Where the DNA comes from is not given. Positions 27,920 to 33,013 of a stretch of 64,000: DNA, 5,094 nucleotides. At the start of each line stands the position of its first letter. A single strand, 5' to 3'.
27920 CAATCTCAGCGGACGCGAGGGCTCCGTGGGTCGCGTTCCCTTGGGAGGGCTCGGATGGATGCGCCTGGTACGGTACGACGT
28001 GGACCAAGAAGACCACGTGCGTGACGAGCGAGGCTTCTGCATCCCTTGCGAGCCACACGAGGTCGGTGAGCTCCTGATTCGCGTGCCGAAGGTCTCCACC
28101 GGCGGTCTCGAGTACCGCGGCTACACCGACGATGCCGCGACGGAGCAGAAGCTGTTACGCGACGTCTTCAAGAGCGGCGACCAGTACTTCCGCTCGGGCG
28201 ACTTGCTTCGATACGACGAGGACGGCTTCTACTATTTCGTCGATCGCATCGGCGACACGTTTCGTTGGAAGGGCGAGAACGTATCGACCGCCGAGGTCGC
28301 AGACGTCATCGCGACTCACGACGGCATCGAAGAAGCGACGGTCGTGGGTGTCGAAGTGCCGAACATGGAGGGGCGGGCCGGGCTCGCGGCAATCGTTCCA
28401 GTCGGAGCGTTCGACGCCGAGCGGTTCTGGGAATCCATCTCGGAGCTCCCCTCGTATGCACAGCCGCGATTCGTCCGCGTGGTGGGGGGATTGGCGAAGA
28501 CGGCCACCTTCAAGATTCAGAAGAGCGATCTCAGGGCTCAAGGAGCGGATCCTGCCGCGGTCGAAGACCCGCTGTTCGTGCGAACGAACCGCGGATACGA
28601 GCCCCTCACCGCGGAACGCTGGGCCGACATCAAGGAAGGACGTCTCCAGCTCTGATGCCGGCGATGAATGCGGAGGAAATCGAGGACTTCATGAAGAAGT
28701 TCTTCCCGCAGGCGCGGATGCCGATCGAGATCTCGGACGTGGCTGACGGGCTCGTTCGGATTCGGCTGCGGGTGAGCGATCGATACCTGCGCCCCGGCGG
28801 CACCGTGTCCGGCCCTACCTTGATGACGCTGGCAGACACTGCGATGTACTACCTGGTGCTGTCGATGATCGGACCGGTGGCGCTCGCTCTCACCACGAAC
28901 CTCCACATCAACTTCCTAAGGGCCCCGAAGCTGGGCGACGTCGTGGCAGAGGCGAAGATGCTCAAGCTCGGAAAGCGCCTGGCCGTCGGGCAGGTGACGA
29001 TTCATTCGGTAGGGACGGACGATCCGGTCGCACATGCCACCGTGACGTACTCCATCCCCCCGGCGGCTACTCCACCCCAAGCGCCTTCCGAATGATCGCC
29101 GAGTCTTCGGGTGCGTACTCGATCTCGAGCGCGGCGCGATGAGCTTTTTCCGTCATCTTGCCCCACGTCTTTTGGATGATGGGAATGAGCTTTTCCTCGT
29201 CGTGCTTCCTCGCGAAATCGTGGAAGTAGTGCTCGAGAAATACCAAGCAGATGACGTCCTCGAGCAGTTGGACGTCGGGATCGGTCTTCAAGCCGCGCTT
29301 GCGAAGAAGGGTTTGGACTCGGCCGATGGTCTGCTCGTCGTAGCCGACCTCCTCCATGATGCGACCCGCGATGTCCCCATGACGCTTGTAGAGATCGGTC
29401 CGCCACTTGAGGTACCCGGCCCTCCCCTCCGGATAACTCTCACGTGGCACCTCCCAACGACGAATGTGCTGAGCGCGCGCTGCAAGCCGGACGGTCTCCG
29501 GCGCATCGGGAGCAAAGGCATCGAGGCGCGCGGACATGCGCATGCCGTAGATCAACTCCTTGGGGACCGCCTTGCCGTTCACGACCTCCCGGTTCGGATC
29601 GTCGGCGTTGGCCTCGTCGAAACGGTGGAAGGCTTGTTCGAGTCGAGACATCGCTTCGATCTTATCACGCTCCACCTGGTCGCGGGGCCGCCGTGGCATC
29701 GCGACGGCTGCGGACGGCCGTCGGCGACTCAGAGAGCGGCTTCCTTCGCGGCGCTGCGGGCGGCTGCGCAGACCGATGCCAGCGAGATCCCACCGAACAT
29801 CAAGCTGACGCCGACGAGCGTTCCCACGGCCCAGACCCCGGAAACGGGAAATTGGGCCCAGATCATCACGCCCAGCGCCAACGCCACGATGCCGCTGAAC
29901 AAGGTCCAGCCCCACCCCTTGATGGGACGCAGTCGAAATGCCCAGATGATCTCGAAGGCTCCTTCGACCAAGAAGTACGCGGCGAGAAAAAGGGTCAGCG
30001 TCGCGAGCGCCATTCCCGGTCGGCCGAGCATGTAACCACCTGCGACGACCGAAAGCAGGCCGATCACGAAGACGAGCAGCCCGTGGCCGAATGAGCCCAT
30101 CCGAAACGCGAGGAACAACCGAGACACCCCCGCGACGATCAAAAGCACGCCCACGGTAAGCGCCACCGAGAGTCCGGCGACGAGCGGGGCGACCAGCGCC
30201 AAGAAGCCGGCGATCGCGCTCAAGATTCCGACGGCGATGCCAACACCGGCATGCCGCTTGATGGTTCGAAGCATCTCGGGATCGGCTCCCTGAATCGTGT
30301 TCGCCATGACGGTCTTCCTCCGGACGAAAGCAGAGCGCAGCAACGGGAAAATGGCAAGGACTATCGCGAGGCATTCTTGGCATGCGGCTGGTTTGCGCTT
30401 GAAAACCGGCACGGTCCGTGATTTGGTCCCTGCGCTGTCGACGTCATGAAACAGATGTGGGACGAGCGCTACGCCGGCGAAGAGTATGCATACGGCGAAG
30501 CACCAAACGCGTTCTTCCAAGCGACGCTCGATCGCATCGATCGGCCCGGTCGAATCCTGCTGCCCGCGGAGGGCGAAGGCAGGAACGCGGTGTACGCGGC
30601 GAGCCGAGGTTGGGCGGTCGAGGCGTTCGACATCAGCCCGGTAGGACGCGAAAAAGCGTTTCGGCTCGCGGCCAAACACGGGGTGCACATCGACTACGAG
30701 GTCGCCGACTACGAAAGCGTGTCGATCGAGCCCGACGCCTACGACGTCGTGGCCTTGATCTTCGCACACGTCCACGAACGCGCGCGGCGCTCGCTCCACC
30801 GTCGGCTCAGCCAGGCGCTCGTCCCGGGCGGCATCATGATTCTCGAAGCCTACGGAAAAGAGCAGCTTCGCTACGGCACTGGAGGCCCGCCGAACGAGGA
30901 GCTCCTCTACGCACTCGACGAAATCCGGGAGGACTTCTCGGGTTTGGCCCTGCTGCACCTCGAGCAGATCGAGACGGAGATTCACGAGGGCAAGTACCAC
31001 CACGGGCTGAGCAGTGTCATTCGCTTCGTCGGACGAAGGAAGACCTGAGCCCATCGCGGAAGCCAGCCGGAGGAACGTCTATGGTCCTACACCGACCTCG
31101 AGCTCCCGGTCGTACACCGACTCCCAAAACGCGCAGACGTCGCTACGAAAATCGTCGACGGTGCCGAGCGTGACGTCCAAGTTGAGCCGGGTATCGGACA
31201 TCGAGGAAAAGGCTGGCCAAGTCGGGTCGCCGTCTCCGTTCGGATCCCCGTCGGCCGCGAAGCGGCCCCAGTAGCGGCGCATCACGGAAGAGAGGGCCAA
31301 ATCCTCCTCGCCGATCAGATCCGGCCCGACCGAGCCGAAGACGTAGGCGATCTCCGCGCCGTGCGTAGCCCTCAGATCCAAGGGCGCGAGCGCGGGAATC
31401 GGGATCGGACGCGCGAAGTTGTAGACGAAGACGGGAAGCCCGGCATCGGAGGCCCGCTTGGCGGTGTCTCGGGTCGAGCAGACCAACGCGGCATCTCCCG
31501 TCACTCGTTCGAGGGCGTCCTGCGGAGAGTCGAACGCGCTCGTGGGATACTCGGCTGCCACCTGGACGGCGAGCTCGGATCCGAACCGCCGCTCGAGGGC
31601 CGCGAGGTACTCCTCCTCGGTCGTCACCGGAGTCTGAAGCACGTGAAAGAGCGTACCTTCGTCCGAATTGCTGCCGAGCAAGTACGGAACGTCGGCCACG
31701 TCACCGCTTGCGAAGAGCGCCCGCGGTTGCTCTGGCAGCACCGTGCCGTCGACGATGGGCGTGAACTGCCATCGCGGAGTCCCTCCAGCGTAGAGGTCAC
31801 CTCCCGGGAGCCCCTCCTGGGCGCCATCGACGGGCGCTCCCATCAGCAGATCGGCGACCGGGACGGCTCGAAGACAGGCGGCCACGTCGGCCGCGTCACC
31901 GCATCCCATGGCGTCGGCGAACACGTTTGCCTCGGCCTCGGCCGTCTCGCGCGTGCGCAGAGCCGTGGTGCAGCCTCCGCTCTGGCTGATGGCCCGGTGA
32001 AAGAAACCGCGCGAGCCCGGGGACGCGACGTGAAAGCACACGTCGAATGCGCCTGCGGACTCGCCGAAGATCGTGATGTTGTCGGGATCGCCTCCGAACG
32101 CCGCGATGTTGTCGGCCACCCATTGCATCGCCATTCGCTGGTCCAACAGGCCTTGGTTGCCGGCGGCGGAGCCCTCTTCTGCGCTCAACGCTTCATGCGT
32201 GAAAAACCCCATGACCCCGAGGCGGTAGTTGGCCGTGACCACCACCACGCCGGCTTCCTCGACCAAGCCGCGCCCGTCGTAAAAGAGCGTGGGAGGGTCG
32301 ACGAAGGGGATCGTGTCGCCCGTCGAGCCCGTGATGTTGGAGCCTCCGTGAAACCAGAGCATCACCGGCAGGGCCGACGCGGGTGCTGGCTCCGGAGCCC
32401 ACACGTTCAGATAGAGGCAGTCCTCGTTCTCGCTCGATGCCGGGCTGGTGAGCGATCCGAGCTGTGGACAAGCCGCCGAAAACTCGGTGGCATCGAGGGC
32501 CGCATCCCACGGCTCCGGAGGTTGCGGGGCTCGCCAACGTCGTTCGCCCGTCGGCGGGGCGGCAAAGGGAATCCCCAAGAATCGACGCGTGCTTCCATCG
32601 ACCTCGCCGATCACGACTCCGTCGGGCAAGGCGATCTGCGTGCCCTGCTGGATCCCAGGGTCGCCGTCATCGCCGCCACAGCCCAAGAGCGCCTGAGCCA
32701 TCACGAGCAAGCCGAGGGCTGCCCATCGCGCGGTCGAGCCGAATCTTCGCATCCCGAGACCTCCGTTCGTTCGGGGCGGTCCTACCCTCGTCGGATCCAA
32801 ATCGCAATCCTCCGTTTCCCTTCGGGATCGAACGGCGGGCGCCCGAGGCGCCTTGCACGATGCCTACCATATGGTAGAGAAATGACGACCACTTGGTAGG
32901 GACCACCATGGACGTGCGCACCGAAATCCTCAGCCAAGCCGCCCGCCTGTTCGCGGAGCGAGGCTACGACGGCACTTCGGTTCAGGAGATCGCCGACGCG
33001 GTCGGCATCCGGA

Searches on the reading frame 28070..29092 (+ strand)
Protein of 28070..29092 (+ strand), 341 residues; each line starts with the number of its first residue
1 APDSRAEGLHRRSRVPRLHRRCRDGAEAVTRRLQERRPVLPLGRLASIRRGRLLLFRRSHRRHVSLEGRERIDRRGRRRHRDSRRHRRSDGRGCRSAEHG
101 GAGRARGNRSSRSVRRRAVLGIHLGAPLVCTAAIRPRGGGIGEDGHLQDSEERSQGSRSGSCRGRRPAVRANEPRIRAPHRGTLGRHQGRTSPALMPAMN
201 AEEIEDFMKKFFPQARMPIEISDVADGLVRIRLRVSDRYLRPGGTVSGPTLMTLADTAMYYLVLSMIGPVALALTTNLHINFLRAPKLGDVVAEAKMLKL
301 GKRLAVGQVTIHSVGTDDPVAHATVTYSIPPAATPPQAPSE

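Call 35: search_protein_families(library=pfam, proteins=[window:28070-29092:+], max_evalue=0.001)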
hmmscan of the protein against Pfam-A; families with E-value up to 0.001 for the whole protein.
window:28070-29092:+ (341 aa): 2 families
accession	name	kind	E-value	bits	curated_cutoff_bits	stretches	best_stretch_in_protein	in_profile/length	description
PF03061.28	4HBT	-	3.3e-15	56.6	20.6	1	243-315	1-74/79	Thioesterase superfamily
PF13622.12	4HBT_3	-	7.6e-07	29.7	24.3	1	274-327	32-82/83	Acyl-CoA thioesterase N-terminal domain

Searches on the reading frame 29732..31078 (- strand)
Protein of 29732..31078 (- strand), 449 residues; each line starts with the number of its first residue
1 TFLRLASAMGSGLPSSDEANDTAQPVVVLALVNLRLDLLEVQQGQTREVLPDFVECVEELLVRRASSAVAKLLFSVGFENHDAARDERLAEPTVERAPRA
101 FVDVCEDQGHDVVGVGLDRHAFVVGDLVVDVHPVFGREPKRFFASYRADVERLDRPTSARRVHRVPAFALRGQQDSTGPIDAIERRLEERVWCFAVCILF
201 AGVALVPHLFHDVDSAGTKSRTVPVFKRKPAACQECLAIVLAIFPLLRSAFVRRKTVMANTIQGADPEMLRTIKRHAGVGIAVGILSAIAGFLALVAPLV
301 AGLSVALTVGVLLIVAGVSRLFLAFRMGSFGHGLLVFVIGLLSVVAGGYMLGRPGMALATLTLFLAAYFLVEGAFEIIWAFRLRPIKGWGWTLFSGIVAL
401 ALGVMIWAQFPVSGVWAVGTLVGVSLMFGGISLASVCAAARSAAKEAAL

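Call 33: search_protein_families(library=pfam, proteins=[window:29732-31078:-], max_evalue=0.001)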
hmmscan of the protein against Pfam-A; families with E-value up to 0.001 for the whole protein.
window:29732-31078:- (449 aa): 1 family
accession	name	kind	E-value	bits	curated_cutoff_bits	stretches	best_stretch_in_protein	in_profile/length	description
PF03729.18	DUF308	-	7.4e-18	65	25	2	338-406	1-71/73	Short repeat of unknown function (DUF308)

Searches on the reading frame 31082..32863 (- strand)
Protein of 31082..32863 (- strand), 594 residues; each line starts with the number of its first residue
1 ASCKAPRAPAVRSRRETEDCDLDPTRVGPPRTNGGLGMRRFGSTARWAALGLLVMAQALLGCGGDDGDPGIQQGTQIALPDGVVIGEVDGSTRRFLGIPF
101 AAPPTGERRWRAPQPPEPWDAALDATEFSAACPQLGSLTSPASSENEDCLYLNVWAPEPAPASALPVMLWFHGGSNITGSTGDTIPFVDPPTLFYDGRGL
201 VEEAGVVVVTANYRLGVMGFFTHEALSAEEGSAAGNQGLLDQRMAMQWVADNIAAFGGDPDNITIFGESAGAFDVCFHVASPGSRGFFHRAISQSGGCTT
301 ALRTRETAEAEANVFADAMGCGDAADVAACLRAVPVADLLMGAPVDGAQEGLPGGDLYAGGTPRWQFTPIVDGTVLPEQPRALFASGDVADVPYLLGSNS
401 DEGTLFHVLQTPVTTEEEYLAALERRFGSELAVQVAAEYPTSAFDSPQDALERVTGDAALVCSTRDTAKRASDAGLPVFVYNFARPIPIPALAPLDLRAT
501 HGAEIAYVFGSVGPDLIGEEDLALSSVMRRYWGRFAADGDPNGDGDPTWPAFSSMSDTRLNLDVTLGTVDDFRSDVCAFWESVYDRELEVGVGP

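Call 33: search_protein_families(library=pfam, proteins=[window:31082-32863:-], max_evalue=0.001)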
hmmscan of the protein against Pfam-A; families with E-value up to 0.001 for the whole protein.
window:31082-32863:- (594 aa): 3 families
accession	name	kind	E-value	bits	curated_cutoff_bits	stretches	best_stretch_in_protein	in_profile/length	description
PF00135.34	COesterase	-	1.7e-120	403.8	27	1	76-580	4-515/515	Carboxylesterase family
PF07859.19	Abhydrolase_3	-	9.2e-06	26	25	0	241-272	51-82/210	alpha/beta hydrolase fold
PF20434.5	BD-FAE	-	4.8e-05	23.4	26.8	1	155-273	4-101/215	BD-FAE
